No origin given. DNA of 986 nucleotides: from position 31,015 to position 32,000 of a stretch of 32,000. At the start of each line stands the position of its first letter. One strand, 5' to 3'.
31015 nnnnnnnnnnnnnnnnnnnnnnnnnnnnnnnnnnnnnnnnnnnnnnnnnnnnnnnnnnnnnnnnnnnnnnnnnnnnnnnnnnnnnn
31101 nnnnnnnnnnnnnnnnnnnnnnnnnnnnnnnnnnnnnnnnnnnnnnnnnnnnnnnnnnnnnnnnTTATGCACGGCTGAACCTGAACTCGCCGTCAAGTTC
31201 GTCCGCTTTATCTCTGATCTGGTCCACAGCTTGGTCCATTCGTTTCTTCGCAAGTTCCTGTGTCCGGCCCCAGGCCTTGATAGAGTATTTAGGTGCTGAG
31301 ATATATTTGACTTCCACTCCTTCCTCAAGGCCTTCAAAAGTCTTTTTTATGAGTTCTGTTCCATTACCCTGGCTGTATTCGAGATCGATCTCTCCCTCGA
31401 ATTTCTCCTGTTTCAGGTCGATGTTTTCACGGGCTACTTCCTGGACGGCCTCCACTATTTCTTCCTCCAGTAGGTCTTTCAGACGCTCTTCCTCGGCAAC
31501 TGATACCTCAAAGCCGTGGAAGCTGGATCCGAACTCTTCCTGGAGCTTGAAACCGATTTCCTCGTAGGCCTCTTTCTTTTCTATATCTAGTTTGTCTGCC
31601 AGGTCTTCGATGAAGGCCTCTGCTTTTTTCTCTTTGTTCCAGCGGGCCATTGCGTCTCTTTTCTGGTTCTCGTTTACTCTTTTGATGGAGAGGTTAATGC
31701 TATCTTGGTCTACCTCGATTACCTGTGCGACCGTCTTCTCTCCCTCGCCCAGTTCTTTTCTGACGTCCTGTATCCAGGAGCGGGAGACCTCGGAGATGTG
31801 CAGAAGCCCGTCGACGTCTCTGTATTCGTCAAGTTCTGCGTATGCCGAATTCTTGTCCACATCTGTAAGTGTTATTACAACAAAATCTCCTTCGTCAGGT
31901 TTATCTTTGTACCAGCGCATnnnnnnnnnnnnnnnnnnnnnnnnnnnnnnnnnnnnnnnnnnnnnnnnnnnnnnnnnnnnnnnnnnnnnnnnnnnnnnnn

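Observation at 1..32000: Massive over-representation of the palindromic hexamer AGGCCT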

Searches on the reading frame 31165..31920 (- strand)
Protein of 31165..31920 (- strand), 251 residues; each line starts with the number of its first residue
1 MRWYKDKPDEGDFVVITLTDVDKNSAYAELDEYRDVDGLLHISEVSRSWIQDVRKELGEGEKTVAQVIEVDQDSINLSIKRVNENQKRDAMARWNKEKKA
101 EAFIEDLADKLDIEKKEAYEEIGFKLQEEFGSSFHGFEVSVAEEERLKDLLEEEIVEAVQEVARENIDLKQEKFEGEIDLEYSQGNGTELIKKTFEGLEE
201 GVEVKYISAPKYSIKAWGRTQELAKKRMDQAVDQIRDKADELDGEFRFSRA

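Call 9: find_encoding_contigs(protein=window:31165-31920:-, flank=10000, max_places=6)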
Protein window:31165-31920:- (251 aa): 3 contigs read that carry it; 2 places shown.
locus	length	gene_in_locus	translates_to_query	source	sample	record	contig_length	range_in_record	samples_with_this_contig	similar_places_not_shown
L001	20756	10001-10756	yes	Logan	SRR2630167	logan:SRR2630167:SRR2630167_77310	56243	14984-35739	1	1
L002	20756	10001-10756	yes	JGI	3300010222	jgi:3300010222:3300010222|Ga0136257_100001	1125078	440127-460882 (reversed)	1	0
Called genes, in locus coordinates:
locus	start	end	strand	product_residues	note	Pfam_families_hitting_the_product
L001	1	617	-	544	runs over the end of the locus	PF00176:SNF2-rel_dom, PF00270:DEAD, PF04851:ResIII, PF16203:ERCC3_RAD25_C, PF00271:Helicase_C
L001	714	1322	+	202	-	PF01170:UPF0020 (weak), PF02475:TRM5-TYW2_MTfase (weak), PF03602:Cons_hypoth95, PF05175:MTS, PF06325:PrmA, PF13847:Methyltransf_31, PF13649:Methyltransf_25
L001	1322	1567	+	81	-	PF13656:RNA_pol_L_2 (weak)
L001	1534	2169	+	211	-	PF01949:Endo_dU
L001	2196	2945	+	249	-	-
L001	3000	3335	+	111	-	PF02150:Zn_ribbon_RPB9 (weak), PF19769:CPxCG_zf (faint), PF24042:DUF7351 (weak), PF01096:Zn_ribbon_TFIIS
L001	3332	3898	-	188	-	-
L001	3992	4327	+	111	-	PF01336:tRNA_anti-codon (weak)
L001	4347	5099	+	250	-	PF00705:PCNA_N, PF02747:PCNA_C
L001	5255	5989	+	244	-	-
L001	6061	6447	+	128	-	PF01641:SelR, PF24046:At4g08330 (faint)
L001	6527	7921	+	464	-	PF21686:LigD_Prim-Pol (weak)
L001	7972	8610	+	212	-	PF22090:Gins51_C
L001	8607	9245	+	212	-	PF00696:AA_kinase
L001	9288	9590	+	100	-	PF00935:Ribosomal_L44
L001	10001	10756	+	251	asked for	PF00575:S1 (weak), PF07541:EIF_2_alpha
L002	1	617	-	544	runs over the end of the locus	PF00176:SNF2-rel_dom, PF00270:DEAD, PF04851:ResIII, PF16203:ERCC3_RAD25_C, PF00271:Helicase_C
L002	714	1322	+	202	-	PF01170:UPF0020 (weak), PF02475:TRM5-TYW2_MTfase (weak), PF03602:Cons_hypoth95, PF05175:MTS, PF06325:PrmA, PF13847:Methyltransf_31, PF13649:Methyltransf_25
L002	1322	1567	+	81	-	PF13656:RNA_pol_L_2 (weak)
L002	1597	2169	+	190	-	PF01949:Endo_dU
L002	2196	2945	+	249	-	-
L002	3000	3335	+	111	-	PF02150:Zn_ribbon_RPB9 (weak), PF19769:CPxCG_zf (faint), PF24042:DUF7351 (weak), PF01096:Zn_ribbon_TFIIS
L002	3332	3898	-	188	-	-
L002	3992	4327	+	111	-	PF01336:tRNA_anti-codon (weak)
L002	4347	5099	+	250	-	PF00705:PCNA_N, PF02747:PCNA_C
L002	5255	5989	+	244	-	-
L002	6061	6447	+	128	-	PF01641:SelR, PF24046:At4g08330 (faint)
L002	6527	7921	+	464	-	PF21686:LigD_Prim-Pol (weak)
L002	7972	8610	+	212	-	PF22090:Gins51_C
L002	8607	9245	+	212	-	PF00696:AA_kinase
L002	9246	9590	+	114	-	PF00935:Ribosomal_L44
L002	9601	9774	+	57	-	PF01667:Ribosomal_S27e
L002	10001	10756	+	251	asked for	PF00575:S1 (weak), PF07541:EIF_2_alpha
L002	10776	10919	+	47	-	PF04135:Nop10p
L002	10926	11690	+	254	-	PF09754:PAC2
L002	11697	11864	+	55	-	PF01192:RNA_pol_Rpb6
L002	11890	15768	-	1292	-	-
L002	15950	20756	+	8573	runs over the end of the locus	-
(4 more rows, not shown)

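Call 11: find_homologous_proteins(query=window:31165-31920:-, max_evalue=1e-10)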
Query window:31165-31920:- (251 aa): 357 proteins with E <= 1e-10 among 1535 candidates; the best 120 are listed.
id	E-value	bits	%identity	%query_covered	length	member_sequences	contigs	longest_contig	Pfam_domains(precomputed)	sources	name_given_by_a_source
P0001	1.8e-149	514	98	100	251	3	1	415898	PF07541.18,PF00575.30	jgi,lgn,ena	-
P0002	1.4e-144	498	94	100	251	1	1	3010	PF07541.18,PF00575.30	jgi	-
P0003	1.1e-136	472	89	100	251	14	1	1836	PF07541.18,PF00575.30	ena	-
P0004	8.8e-133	459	86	100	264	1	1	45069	PF07541.18,PF00575.30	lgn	-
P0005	6.2e-131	453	85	100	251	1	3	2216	PF07541.18,PF00575.30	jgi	-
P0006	1.3e-130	452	85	100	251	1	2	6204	PF07541.18,PF00575.30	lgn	-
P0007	2.1e-130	451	85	100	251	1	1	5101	PF07541.18,PF00575.30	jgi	-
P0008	4.4e-130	450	84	100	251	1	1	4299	PF07541.18,PF00575.30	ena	-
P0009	1.6e-128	445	85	100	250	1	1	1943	PF07541.18,PF00575.30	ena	-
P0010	2.8e-128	445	82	100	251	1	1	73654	PF07541.18,PF00575.30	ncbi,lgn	ncbi:MAG: S1 RNA-binding domain-containing protein [Candidatus Nanohalobium sp.]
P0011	3.2e-127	441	83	100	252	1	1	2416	PF07541.18,PF00575.30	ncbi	ncbi:MAG: S1 RNA-binding domain-containing protein [Candidatus Nanohalobium sp.]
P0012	7.9e-127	440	81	100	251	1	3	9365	PF07541.18,PF00575.30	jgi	jgi:translation initiation factor 2 subunit 1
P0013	1.8e-126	439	82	100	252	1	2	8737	PF07541.18,PF00575.30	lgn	-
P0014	1.3e-124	432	80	100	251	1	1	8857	PF07541.18,PF00575.30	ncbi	-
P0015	1.9e-121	422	80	100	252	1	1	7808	PF07541.18,PF00575.30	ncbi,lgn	ncbi:MAG: S1 RNA-binding domain-containing protein [Candidatus Nanohalobium sp.]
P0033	2.1e-109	383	69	100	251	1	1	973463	PF07541.18,PF00575.30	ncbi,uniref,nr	ncbi:S1 RNA-binding domain-containing protein [Candidatus Nanohalobium constans]|uniref:Translation 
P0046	2.4e-108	379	70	100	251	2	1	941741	PF07541.18,PF00575.30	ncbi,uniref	ncbi:S1 RNA-binding domain-containing protein [Candidatus Nanohalococcus occultus]|uniref:S1 RNA-bin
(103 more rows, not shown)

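Call 14: find_related_loci(query=A1, collection=genome_contigs, flank=10000)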
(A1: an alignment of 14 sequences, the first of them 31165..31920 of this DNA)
Query A1 (251 aa) in genome_contigs; peptide patterns used: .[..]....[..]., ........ (x = any residue, [..] = any of these).
92 stretches matched a pattern; 46 encode a relative of the query (tblastn E <= 1e-3); 46 distinct loci.
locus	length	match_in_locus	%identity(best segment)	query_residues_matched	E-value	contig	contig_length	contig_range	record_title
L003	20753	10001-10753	82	1-251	5e-137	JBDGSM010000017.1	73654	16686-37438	MAG: Candidatus Nanohalobium sp. isolate DAL-WCL_22_76C1R DAL-WCL_22_76C1R_17, whole genome shotgun sequence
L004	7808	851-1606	80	1-251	4e-131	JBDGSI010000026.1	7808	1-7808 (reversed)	MAG: Candidatus Nanohalobium sp. isolate DAL-WCL_22_66C1R DAL-WCL_22_66C1R_26, whole genome shotgun sequence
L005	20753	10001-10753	69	1-251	9e-118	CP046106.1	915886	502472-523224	Candidatus Nanohaloarchaea archaeon strain M3_22 chromosome, complete genome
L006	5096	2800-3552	68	1-251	1e-117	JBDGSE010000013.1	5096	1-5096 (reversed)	MAG: Candidatus Nanohaloarchaea archaeon isolate DAL-WCL_22_54C1R DAL-WCL_22_54C1R_13, whole genome shotgun sequence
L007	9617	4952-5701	69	1-251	4e-117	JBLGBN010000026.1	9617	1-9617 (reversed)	MAG: Candidatus Nanohaloarchaea archaeon isolate 3300055293_58 Ga0535675_0005288, whole genome shotgun sequence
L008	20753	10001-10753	68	1-251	7e-116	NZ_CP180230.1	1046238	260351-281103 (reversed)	Candidatus Nanosalina sp. VS9-1 chromosome, complete genome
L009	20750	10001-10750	68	1-251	7e-116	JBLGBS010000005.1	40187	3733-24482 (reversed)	MAG: Candidatus Nanohaloarchaea archaeon isolate 3300055293_45 Ga0535675_0000303, whole genome shotgun sequence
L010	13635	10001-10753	68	1-251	1e-115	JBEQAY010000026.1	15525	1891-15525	MAG: Candidatus Nanohaloarchaea archaeon isolate 04_S200.metabat_sspec.014_sub NODE_881_length_15525_cov_76.239966, whol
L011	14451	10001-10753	67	1-251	2e-115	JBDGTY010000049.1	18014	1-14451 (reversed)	MAG: Candidatus Nanohalobium sp. isolate DAL-WCL_33_80C1R DAL-WCL_33_80C1R_49, whole genome shotgun sequence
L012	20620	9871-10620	69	1-251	1e-114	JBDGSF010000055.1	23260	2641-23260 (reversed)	MAG: Candidatus Nanohaloarchaea archaeon isolate DAL-WCL_22_57C1R DAL-WCL_22_57C1R_55, whole genome shotgun sequence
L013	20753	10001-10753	67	1-251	9e-114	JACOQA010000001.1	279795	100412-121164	MAG: Candidatus Nanohaloarchaea archaeon isolate MAG_AT22 1, whole genome shotgun sequence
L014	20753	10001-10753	66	1-251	1e-113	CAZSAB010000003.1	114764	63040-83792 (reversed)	MAG TPA_asm: uncultured archaeon isolate SRP090399_co2_41 genome assembly, contig: NODE_17_length_114764_cov_8.115449, w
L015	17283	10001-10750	67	1-251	2e-113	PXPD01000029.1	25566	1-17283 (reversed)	MAG: Nanohaloarchaea archaeon SW_4_43_9 sw_4_scaffold_322, whole genome shotgun sequence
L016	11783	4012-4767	67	1-251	4e-113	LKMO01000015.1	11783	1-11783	MAG: Nanohaloarchaea archaeon B1-Br10_U2g19 LB-BRINE-C3320, whole genome shotgun sequence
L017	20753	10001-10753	67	1-251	5e-113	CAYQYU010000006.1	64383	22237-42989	MAG TPA_asm: uncultured archaeon isolate SRP185896_co2_102 genome assembly, contig: NODE_109_length_64383_cov_6.354123,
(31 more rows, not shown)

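Call 28: find_encoding_contigs(protein=P0001, flank=10000, max_places=2)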
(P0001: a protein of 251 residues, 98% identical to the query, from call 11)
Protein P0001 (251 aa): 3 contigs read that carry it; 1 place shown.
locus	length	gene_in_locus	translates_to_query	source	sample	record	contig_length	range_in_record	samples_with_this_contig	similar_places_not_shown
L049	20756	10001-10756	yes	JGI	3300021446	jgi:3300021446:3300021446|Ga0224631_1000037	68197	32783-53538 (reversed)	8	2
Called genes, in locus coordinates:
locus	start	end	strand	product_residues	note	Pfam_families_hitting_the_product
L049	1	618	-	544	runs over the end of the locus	PF00176:SNF2-rel_dom, PF00270:DEAD, PF04851:ResIII, PF16203:ERCC3_RAD25_C, PF00271:Helicase_C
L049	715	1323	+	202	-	PF01170:UPF0020 (weak), PF02475:TRM5-TYW2_MTfase (weak), PF03602:Cons_hypoth95, PF05175:MTS, PF06325:PrmA, PF13847:Methyltransf_31, PF13649:Methyltransf_25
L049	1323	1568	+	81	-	PF13656:RNA_pol_L_2 (weak)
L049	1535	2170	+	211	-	PF01949:Endo_dU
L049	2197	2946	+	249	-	-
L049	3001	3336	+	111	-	PF02150:Zn_ribbon_RPB9 (weak), PF19769:CPxCG_zf (faint), PF24042:DUF7351 (weak), PF01096:Zn_ribbon_TFIIS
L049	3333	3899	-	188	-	-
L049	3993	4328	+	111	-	PF01336:tRNA_anti-codon (weak)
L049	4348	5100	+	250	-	PF00705:PCNA_N, PF02747:PCNA_C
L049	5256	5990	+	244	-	-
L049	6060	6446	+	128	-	PF01641:SelR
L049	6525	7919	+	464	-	PF21686:LigD_Prim-Pol (weak)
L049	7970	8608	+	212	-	PF22090:Gins51_C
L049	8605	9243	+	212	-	PF00696:AA_kinase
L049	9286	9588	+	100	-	PF00935:Ribosomal_L44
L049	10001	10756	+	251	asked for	PF00575:S1 (weak), PF07541:EIF_2_alpha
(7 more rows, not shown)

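Call 29: find_encoding_contigs(protein=P0004, flank=10000, max_places=2)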
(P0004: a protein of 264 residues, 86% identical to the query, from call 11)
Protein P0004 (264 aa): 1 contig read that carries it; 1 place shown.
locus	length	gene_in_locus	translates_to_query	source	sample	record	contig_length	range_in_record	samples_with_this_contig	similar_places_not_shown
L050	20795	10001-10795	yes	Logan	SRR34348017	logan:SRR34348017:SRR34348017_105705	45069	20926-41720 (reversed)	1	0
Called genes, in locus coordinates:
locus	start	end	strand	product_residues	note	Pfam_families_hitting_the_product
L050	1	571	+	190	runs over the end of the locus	PF01949:Endo_dU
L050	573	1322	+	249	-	-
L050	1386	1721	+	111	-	PF02150:Zn_ribbon_RPB9 (weak), PF19769:CPxCG_zf (faint), PF24042:DUF7351 (weak), PF01096:Zn_ribbon_TFIIS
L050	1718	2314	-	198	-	-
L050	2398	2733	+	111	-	PF01336:tRNA_anti-codon (weak)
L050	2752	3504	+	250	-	PF00705:PCNA_N, PF02747:PCNA_C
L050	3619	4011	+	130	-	-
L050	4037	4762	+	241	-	-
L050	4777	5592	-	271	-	PF13489:Methyltransf_23 (weak), PF13847:Methyltransf_31, PF08241:Methyltransf_11, PF08242:Methyltransf_12 (weak), PF13649:Methyltransf_25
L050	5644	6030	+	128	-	PF01641:SelR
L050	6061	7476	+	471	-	PF21686:LigD_Prim-Pol (weak), PF01896:DNA_primase_S (weak)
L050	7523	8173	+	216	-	PF27418:GINS23_N (weak), PF22090:Gins51_C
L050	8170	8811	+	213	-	PF00696:AA_kinase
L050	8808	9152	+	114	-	PF00935:Ribosomal_L44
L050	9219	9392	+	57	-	PF01667:Ribosomal_S27e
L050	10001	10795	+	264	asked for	PF00575:S1 (weak), PF07541:EIF_2_alpha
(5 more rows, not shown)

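Call 30: find_encoding_contigs(protein=P0046, flank=10000, max_places=1)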
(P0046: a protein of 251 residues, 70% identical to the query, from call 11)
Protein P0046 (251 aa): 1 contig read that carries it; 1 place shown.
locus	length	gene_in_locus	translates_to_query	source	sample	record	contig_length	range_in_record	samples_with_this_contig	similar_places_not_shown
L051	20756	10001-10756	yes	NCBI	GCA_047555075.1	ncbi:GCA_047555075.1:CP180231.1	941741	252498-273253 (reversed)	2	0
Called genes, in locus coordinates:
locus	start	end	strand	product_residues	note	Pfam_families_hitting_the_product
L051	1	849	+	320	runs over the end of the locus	PF00483:NTP_transferase, PF12804:NTP_transf_3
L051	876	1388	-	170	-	-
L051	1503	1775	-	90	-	-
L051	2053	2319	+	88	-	-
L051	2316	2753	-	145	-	PF13636:Methyltranf_PUA (weak)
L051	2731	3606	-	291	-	PF17125:Methyltr_RsmF_N (weak), PF01189:Methyltr_RsmB-F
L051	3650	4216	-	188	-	PF03167:UDG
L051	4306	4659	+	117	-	PF19769:CPxCG_zf (faint), PF01096:Zn_ribbon_TFIIS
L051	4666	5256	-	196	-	-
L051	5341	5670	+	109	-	PF01336:tRNA_anti-codon (weak)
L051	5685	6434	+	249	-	PF00705:PCNA_N, PF02747:PCNA_C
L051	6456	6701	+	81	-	-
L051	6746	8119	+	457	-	PF21686:LigD_Prim-Pol (weak), PF01896:DNA_primase_S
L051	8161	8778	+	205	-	PF22090:Gins51_C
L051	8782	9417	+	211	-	PF00696:AA_kinase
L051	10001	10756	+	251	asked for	PF00575:S1 (weak), PF07541:EIF_2_alpha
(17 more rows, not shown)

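Call 31: find_encoding_contigs(protein=P0033, flank=10000, max_places=1)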
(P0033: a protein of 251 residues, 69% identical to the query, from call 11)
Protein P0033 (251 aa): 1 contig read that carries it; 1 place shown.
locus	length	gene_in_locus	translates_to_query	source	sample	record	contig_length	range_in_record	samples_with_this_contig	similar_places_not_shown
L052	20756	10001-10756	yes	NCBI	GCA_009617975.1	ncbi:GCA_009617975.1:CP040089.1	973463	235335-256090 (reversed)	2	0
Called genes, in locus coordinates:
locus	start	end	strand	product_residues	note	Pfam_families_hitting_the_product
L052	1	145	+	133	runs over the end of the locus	PF01850:PIN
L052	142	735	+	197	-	PF03602:Cons_hypoth95 (faint), PF05175:MTS, PF06325:PrmA, PF13649:Methyltransf_25, PF13847:Methyltransf_31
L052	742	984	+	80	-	PF13656:RNA_pol_L_2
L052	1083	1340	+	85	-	PF05016:ParE_toxin, PF05973:Gp49 (weak)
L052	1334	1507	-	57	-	-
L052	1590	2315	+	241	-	-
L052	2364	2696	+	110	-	PF02150:Zn_ribbon_RPB9 (weak), PF19769:CPxCG_zf (faint), PF01096:Zn_ribbon_TFIIS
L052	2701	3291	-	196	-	-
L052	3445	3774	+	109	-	PF01336:tRNA_anti-codon (weak)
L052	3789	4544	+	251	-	PF00705:PCNA_N, PF02747:PCNA_C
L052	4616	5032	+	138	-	PF00293:NUDIX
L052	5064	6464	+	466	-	PF21686:LigD_Prim-Pol (weak), PF01896:DNA_primase_S (weak)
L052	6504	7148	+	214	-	PF22090:Gins51_C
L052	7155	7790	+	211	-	PF00696:AA_kinase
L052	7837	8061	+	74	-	PF26688:RHH_12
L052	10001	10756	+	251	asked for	PF00575:S1 (weak), PF07541:EIF_2_alpha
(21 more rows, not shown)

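Call 40: search_protein_families(library=pfam, proteins=[L002:1597-2169:+, L002:2196-2945:+, L002:3332-3898:-, L002:5255-5989:+, L002:714-1322:+], max_evalue=0.01)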
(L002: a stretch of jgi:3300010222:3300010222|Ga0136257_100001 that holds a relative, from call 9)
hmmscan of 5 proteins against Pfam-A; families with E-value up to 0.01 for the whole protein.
L002:1597-2169:+ (190 aa): 1 family
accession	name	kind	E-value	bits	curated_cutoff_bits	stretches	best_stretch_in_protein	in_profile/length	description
PF01949.23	Endo_dU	-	1.9e-43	148.4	32.7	1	4-177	2-180/182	Endonuclease dU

L002:2196-2945:+ (249 aa): 0 families

L002:3332-3898:- (188 aa): 17 families
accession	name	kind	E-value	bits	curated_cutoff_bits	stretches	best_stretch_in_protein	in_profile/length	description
PF07889.17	DUF1664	-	0.00032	21.2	34.6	0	32-111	39-118/124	Protein of unknown function (DUF1664)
PF13851.11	GAS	-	0.00032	20.6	32.3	0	9-54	50-95/200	Growth-arrest specific micro-tubule binding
PF00038.26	Filament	-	0.00066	19.8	40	0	81-144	225-288/313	Intermediate filament protein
PF05377.16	FlaC_arch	-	0.0011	19.8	27.8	0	21-67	1-43/55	Flagella accessory protein C (FlaC)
PF04513.17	Baculo_PEP_C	-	0.0013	19.2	38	0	21-106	24-104/140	Baculovirus polyhedron envelope protein, PEP, C terminus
PF23991.1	DUF7310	-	0.0015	19.4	40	0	14-54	24-64/83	Coiled-coil region of unknown function (DUF7310)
PF20667.3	Sec10_N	-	0.0027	18.2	27.4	0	18-77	11-71/118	Exocyst complex component Sec10, N-terminal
PF14712.11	Snapin_Pallidin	-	0.0031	18.4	29.6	0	22-110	8-85/89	Snapin/Pallidin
PF10473.14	CENP-F_leu_zip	-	0.004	17.7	34.5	0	76-178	6-105/140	Leucine-rich repeats of kinetochore protein Cenp-F/LEK1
PF11887.13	Mce4_CUP1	-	0.0042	17.2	32.6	1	4-102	59-160/222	Cholesterol uptake porter CUP1 of Mce4, putative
PF06013.18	WXG100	-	0.0045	17.7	27.3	0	23-60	7-44/86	Proteins of 100 residues with WXG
PF25443.1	ANG-1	-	0.0045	17.6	28.5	0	84-146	18-80/105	ANG-1-like domain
PF16043.11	DUF4795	-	0.0054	16.6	34.8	0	13-170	14-150/208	Domain of unknown function (DUF4795)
PF01920.25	Prefoldin_2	-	0.0075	16.7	27.6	0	16-55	65-104/106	Prefoldin subunit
PF06103.16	DUF948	-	0.0077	16.8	37.2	0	15-74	21-80/89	Bacterial protein of unknown function (DUF948)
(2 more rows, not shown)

L002:5255-5989:+ (244 aa): 0 families

L002:714-1322:+ (202 aa): 10 families
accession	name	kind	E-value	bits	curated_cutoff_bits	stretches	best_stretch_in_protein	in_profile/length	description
PF05175.20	MTS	-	1.3e-14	54.7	23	1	39-131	25-118/170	Methyltransferase small domain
PF06325.19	PrmA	-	1.1e-11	45.2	22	1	42-118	157-233/296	Ribosomal protein L11 methyltransferase (PrmA)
PF13847.12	Methyltransf_31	-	8.9e-10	38.9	27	1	46-118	3-81/145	Methyltransferase domain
PF03602.21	Cons_hypoth95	-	8.1e-09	35.8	24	1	40-124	35-126/182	Conserved hypothetical protein 95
PF13649.12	Methyltransf_25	-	4.9e-08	34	27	1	50-122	1-75/97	Methyltransferase domain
PF01170.24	UPF0020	-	3.1e-07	30.7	22.3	1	67-122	49-132/197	RMKL-like, methyltransferase domain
PF02475.24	TRM5-TYW2_MTfase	-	3.5e-06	27.5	28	1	48-124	38-117/164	TRM5/TYW2 methyltransferase domain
PF08241.18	Methyltransf_11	-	2.6e-05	25.2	21.2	1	52-118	2-67/95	Methyltransferase domain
PF09445.16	Methyltransf_15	-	0.00069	19.7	22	1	51-108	5-61/165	RNA cap guanine-N2 methyltransferase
PF01135.25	PCMT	-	0.0097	16.1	20.3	0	19-97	49-126/210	Protein-L-isoaspartate(D-aspartate) O-methyltransferase (PCMT)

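Call 78: search_protein_families(library=ncbifam, proteins=[L002:5255-5989:+, L002:2196-2945:+, L002:1597-2169:+], max_evalue=0.1)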
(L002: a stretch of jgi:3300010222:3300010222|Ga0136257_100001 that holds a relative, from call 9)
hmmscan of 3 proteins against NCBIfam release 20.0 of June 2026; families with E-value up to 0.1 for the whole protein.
L002:5255-5989:+ (244 aa): 1 family
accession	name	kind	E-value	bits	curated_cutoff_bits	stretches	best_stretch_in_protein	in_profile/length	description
NF005897.1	PRK07867.1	exception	0.025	13.3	850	1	117-186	256-325/496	long-chain-fatty-acid--CoA ligase FadD17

L002:2196-2945:+ (249 aa): 1 family
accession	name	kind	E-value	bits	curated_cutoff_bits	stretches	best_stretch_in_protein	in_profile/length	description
TIGR02228.1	sigpep_I_arch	equivalog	2.7e-17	63.1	51.85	2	16-91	3-73/158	signal peptidase I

L002:1597-2169:+ (190 aa): 3 families
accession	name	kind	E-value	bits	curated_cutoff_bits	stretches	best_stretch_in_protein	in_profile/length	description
NF001977.0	PRK00766.1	equivalog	2e-39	135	235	1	2-177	7-185/195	hypothetical protein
NF052283.1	EndoDuHalo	equivalog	1.5e-23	83.4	200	1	1-178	1-180/186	endonuclease dU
NF011282.0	PRK14692.1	equivalog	0.02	13.2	878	1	10-114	240-340/749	flagellar hook-associated protein FlgL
